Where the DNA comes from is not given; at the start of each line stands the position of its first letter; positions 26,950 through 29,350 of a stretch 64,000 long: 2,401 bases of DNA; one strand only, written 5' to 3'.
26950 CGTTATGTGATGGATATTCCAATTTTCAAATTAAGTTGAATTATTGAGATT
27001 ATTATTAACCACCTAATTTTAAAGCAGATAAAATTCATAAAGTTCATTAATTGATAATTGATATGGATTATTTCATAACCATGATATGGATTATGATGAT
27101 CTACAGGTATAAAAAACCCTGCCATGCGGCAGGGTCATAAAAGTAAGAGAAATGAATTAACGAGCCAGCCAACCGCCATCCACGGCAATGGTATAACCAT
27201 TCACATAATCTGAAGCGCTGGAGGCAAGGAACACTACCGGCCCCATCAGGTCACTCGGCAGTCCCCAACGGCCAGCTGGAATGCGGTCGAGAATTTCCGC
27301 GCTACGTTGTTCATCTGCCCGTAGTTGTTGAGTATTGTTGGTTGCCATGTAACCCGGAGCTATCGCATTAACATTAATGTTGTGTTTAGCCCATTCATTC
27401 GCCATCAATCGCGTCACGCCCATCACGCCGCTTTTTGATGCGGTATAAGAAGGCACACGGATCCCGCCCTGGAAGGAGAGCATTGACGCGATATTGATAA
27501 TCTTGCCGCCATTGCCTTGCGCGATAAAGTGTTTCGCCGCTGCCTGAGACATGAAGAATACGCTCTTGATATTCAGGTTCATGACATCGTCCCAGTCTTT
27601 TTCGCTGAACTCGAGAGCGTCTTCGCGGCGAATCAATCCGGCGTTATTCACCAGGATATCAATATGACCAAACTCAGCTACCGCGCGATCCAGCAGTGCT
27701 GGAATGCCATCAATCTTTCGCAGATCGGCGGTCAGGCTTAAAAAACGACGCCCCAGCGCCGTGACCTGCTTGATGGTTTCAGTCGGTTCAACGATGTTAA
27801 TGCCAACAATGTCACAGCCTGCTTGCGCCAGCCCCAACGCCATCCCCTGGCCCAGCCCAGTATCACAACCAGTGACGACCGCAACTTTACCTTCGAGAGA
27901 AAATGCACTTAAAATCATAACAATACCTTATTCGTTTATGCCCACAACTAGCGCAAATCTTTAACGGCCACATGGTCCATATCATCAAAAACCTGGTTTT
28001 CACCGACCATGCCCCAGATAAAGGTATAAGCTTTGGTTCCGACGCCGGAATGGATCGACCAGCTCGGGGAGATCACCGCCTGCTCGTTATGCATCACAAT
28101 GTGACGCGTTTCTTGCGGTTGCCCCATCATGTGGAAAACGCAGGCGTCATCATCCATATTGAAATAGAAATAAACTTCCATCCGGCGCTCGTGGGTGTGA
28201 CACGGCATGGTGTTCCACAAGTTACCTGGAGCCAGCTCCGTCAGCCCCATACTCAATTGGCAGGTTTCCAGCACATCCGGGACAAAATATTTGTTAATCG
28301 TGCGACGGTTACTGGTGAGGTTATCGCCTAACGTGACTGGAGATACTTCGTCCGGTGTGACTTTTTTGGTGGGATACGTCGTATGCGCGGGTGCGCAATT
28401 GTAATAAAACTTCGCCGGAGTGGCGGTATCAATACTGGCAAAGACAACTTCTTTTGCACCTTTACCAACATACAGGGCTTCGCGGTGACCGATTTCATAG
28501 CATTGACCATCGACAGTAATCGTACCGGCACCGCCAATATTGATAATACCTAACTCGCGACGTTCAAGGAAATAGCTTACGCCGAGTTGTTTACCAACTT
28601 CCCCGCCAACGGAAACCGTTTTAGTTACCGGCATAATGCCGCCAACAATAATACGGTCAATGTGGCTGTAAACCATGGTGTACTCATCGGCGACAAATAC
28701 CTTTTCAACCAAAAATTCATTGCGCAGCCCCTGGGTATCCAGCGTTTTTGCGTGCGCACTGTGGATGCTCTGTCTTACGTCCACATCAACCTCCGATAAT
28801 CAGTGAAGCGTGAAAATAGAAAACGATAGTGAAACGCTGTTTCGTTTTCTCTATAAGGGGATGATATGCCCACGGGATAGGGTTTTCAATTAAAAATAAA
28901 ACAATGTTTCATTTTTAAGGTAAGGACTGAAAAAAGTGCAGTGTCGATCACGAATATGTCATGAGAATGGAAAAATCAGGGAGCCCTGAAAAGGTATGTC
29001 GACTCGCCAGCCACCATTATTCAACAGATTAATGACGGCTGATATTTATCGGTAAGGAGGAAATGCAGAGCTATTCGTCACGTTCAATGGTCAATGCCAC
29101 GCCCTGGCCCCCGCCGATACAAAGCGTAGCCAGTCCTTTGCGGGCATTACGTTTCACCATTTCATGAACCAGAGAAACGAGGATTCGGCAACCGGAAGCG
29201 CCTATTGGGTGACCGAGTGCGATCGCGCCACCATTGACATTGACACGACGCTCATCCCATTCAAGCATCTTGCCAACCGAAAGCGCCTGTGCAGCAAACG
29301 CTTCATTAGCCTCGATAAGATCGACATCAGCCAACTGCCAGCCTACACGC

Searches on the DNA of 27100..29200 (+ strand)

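Call 3: search_dna_similar(query=window:27100-29100:+, collection=ecoli_genomes, mode=near, max_rows=12, rows=spread)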
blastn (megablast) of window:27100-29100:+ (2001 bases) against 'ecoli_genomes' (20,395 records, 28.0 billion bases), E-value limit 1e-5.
Records with a match: 5421; places in all: 5429; records where one place covers at least 80% of the query: 5418.
Genomes with a match: 5421 of 5426; with a place that covers at least 80% of the query: 5418. Places per genome that has any: lowest 1, median 1, highest 2. On chromosomes: 5428 places; on plasmids: 1.
Best place of each record, by identity: >=99% 153; 95-99% 5268.
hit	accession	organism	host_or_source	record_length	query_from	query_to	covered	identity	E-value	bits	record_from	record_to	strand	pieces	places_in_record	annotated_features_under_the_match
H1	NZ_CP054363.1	Escherichia coli strain SCU-171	Homo sapiens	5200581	1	2001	100%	100.0%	0e+0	3696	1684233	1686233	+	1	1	kduI: 5-dehydro-4-deoxy-D-glucuronate isomerase | kduD: 2-dehydro-3-deoxy-D-gluconate 5-dehydrogenase KduD | yqeF: acetyl-CoA C-acetyltransferase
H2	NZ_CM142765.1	Escherichia coli strain GPEC505-623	chicken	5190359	1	2001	100%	98.8%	0e+0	3557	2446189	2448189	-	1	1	kduI: 5-dehydro-4-deoxy-D-glucuronate isomerase | kduD: 2-dehydro-3-deoxy-D-gluconate 5-dehydrogenase KduD | yqeF: acetyl-CoA C-acetyltransferase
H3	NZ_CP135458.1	Escherichia coli strain isolateI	Homo sapiens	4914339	1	2001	100%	98.6%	0e+0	3535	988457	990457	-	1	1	kduI: 5-dehydro-4-deoxy-D-glucuronate isomerase | kduD: 2-dehydro-3-deoxy-D-gluconate 5-dehydrogenase KduD | yqeF: acetyl-CoA C-acetyltransferase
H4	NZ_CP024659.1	Escherichia coli strain RM9872-C1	cattle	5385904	1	2001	100%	98.4%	0e+0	3513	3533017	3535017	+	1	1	kduI: 5-dehydro-4-deoxy-D-glucuronate isomerase | kduD: 2-dehydro-3-deoxy-D-gluconate 5-dehydrogenase KduD | yqeF: acetyl-CoA C-acetyltransferase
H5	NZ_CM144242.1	Escherichia coli strain DG342-2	chicken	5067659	1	2001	100%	98.1%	0e+0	3480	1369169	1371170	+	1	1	kduI: 5-dehydro-4-deoxy-D-glucuronate isomerase | kduD: 2-dehydro-3-deoxy-D-gluconate 5-dehydrogenase KduD | yqeF: acetyl-CoA C-acetyltransferase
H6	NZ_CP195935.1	Escherichia coli strain G5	Raw wastewater influent sample from the ...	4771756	1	2001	100%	98.0%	0e+0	3474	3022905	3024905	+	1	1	kduI: 5-dehydro-4-deoxy-D-glucuronate isomerase | kduD: 2-dehydro-3-deoxy-D-gluconate 5-dehydrogenase KduD | yqeF: acetyl-CoA C-acetyltransferase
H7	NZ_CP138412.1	Escherichia coli strain 50EVA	Homo sapiens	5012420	1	2001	100%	97.9%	0e+0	3463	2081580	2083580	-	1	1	kduI: 5-dehydro-4-deoxy-D-glucuronate isomerase | kduD: 2-dehydro-3-deoxy-D-gluconate 5-dehydrogenase KduD | yqeF: acetyl-CoA C-acetyltransferase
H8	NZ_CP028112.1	Escherichia coli O103 str. RM8385 strain RM8385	Bos taurus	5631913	1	2001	100%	97.8%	0e+0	3452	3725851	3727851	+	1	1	kduI: 5-dehydro-4-deoxy-D-glucuronate isomerase | kduD: 2-dehydro-3-deoxy-D-gluconate 5-dehydrogenase KduD | yqeF: acetyl-CoA C-acetyltransferase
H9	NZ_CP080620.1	Escherichia coli strain TOP10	-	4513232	1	2001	100%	97.8%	0e+0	3452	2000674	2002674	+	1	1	kduI: 5-dehydro-4-deoxy-D-glucuronate isomerase | kduD: 2-dehydro-3-deoxy-D-gluconate 5-dehydrogenase KduD | yqeF: acetyl-CoA C-acetyltransferase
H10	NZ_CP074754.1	Escherichia coli strain F3_13_1_3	bovine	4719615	1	2001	100%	97.8%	0e+0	3452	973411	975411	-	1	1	kduI: 5-dehydro-4-deoxy-D-glucuronate isomerase | kduD: 2-dehydro-3-deoxy-D-gluconate 5-dehydrogenase KduD | yqeF: acetyl-CoA C-acetyltransferase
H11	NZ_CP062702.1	Escherichia coli O157:H7 strain Z1834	Bovine Faeces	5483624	1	2001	100%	97.8%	0e+0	3446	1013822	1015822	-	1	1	kduI: 5-dehydro-4-deoxy-D-glucuronate isomerase | kduD: 2-dehydro-3-deoxy-D-gluconate 5-dehydrogenase KduD | yqeF: acetyl-CoA C-acetyltransferase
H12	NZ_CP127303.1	Escherichia coli strain APEC37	Gallus gallus domesticus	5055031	1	44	2%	100.0%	9e-12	82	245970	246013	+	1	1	none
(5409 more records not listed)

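Call 13: get_annotated_region(hit=H9, flank=3000)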
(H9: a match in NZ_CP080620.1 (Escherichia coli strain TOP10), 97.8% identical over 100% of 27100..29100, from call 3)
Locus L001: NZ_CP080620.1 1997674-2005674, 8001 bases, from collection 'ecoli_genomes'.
description: Escherichia coli strain TOP10 chromosome, complete genome
organism: Escherichia coli strain TOP10 (NCBI taxid 562)
replicon: chromosome; assembly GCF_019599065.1
host: -; source: -; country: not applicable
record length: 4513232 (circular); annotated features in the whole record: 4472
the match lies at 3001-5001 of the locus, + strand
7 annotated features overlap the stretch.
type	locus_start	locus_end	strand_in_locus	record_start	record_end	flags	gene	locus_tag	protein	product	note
CDS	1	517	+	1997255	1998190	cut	lysR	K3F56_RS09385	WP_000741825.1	DNA-binding transcriptional regulator LysR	-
CDS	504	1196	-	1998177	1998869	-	ygeA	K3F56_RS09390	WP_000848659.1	amino acid racemase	-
CDS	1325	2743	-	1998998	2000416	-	araE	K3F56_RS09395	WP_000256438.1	arabinose-proton symporter AraE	-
CDS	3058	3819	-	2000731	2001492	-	kduD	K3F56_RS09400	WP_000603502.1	2-dehydro-3-deoxy-D-gluconate 5-dehydrogenase KduD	-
CDS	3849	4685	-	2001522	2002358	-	kduI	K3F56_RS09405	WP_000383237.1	5-dehydro-4-deoxy-D-glucuronate isomerase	-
CDS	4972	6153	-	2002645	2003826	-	yqeF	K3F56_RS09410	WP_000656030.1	acetyl-CoA C-acetyltransferase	-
CDS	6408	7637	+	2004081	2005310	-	yqeG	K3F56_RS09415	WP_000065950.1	amino acid permease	-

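Call 40: search_rna_families(source=window, start=28600, end=29200, threshold=evalue, max_evalue=1)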
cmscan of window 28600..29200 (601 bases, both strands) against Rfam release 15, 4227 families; matches with E-value up to 1: 1.
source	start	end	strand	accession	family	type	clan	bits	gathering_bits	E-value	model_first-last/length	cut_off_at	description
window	28818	28918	+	RF03621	MIR4245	Gene; miRNA;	-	19.5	74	0.99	1-128/128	no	MIR4245 microRNA precursor family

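Call 42: search_dna_similar(query=window:28820-28960:+, collection=ecoli_genomes, mode=distant, max_rows=14, rows=spread)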
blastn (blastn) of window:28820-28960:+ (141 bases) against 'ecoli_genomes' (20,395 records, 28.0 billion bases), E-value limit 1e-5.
Records with a match: 5418; places in all: 5420; records where one place covers at least 80% of the query: 5418.
Genomes with a match: 5418 of 5426; with a place that covers at least 80% of the query: 5418. Places per genome that has any: lowest 1, median 1, highest 2. On chromosomes: 5419 places; on plasmids: 1.
Best place of each record, by identity: >=99% 315; 95-99% 3283; 90-95% 1820.
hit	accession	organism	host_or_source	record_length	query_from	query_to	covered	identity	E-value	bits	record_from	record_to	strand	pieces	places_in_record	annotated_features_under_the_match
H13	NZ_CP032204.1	Escherichia coli strain AR_0013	missing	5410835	1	141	100%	100.0%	4e-65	255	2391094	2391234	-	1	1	none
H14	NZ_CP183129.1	Escherichia coli strain 755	Homo sapiens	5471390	1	141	100%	98.6%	2e-62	246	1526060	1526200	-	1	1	none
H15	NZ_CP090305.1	Escherichia coli strain Z503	Homo sapiens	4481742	1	141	100%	95.7%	5e-57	228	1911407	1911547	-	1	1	none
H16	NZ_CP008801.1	Escherichia coli KLY strain KLY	-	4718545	1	141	100%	95.0%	2e-55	224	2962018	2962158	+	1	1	none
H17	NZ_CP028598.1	Escherichia coli strain 148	cattle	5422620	1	141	100%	95.0%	2e-55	224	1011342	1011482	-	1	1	none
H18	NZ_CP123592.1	Escherichia coli strain DJH_137urine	Homo sapiens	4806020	1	141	100%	95.0%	2e-55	224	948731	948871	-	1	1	none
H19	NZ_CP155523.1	Escherichia coli strain WWCOL-315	wastewater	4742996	1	141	100%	95.0%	2e-55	224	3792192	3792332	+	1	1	none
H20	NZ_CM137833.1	Escherichia coli strain ZH48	pig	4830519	1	141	100%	95.0%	2e-55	224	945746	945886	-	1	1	none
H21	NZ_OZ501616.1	Escherichia coli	Homo sapiens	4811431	1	141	100%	95.0%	2e-55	224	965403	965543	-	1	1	none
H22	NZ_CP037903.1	Escherichia coli strain LHM10-1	pig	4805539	1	141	100%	94.3%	3e-54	219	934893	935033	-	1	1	none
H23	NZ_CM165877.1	Escherichia coli strain N9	Homo sapiens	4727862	1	141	100%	94.3%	3e-54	219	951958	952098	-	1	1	none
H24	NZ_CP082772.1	Escherichia coli O2:H1 strain HM670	Homo sapiens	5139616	1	141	100%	92.9%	1e-51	210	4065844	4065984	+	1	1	none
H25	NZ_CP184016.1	Escherichia coli strain 1380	Homo sapiens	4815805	1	141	100%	92.9%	1e-51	210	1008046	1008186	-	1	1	none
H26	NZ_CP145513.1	Escherichia coli strain L1PEag1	cape gooseberry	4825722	11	141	93%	94.7%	6e-50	205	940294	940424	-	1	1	none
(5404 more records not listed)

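Call 43: get_annotated_region(hit=H14, flank=60)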
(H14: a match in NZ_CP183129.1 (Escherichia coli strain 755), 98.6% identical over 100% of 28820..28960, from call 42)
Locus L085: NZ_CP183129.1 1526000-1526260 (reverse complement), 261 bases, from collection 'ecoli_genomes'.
description: Escherichia coli strain 755 chromosome, complete genome
organism: Escherichia coli strain 755 (NCBI taxid 562)
replicon: chromosome; assembly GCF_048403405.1
host: Homo sapiens; source: urine; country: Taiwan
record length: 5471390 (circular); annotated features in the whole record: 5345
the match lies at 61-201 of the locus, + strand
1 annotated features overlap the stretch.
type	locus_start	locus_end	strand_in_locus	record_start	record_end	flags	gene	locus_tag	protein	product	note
CDS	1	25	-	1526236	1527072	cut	kduI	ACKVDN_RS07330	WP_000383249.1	5-dehydro-4-deoxy-D-glucuronate isomerase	-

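Call 44: get_annotated_region(hit=H15, flank=60)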
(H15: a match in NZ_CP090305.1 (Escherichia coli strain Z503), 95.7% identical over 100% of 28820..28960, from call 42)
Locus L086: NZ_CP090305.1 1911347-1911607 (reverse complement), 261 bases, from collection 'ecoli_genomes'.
description: Escherichia coli strain Z503 chromosome, complete genome
organism: Escherichia coli strain Z503 (NCBI taxid 562)
replicon: chromosome; assembly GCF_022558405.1
host: Homo sapiens; source: -; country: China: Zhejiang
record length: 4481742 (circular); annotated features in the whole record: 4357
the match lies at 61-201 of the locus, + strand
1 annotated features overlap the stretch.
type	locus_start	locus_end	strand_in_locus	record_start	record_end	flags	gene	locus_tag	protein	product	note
CDS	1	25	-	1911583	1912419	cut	kduI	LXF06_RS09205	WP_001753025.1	5-dehydro-4-deoxy-D-glucuronate isomerase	-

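Call 45: get_annotated_region(hit=H22, flank=60)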
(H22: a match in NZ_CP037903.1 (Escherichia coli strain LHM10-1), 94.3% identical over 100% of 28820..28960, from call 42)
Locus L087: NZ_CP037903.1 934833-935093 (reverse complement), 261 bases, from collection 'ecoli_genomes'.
description: Escherichia coli strain LHM10-1 chromosome, complete genome
organism: Escherichia coli strain LHM10-1 (NCBI taxid 562)
replicon: chromosome; assembly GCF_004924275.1
host: pig; source: feces; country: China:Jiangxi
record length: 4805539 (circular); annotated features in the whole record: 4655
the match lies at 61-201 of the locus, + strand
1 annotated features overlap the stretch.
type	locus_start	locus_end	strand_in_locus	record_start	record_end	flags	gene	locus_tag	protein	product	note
CDS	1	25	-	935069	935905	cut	kduI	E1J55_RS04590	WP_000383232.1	5-dehydro-4-deoxy-D-glucuronate isomerase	-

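Call 46: get_annotated_region(hit=H24, flank=60)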
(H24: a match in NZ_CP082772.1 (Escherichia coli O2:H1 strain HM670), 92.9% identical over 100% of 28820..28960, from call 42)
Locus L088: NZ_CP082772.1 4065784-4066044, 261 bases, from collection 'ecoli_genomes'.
description: Escherichia coli O2:H1 strain HM670 chromosome, complete genome
organism: Escherichia coli O2:H1 strain HM670 (NCBI taxid 2079157)
replicon: chromosome; assembly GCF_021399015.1
host: Homo sapiens; source: stool; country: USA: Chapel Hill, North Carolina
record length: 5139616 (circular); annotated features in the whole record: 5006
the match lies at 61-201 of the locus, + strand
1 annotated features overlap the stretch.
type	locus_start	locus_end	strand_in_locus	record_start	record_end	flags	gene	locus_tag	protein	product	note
CDS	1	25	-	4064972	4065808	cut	kduI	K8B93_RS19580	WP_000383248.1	5-dehydro-4-deoxy-D-glucuronate isomerase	-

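Call 47: get_annotated_region(hit=H25, flank=60)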
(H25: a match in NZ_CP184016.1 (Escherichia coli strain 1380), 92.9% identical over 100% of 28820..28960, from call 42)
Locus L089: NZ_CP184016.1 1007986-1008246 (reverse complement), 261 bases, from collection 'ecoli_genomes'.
description: Escherichia coli strain 1380 chromosome, complete genome
organism: Escherichia coli strain 1380 (NCBI taxid 562)
replicon: chromosome; assembly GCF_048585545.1
host: Homo sapiens; source: missing; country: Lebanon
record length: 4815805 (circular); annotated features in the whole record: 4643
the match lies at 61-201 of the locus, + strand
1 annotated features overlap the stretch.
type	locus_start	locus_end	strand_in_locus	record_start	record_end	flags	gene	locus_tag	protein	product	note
CDS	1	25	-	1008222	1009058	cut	kduI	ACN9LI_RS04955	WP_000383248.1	5-dehydro-4-deoxy-D-glucuronate isomerase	-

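Call 48: get_annotated_region(hit=H26, flank=60)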
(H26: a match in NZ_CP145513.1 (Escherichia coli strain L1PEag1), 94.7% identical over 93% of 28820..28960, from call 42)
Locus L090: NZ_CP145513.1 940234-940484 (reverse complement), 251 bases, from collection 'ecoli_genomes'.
description: Escherichia coli strain L1PEag1 chromosome, complete genome
organism: Escherichia coli strain L1PEag1 (NCBI taxid 562)
replicon: chromosome; assembly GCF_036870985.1
host: -; source: cape gooseberry; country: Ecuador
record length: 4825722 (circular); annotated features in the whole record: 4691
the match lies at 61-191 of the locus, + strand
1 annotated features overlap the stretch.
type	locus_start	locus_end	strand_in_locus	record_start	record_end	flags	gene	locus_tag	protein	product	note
CDS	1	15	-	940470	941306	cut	kduI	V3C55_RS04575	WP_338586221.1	5-dehydro-4-deoxy-D-glucuronate isomerase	-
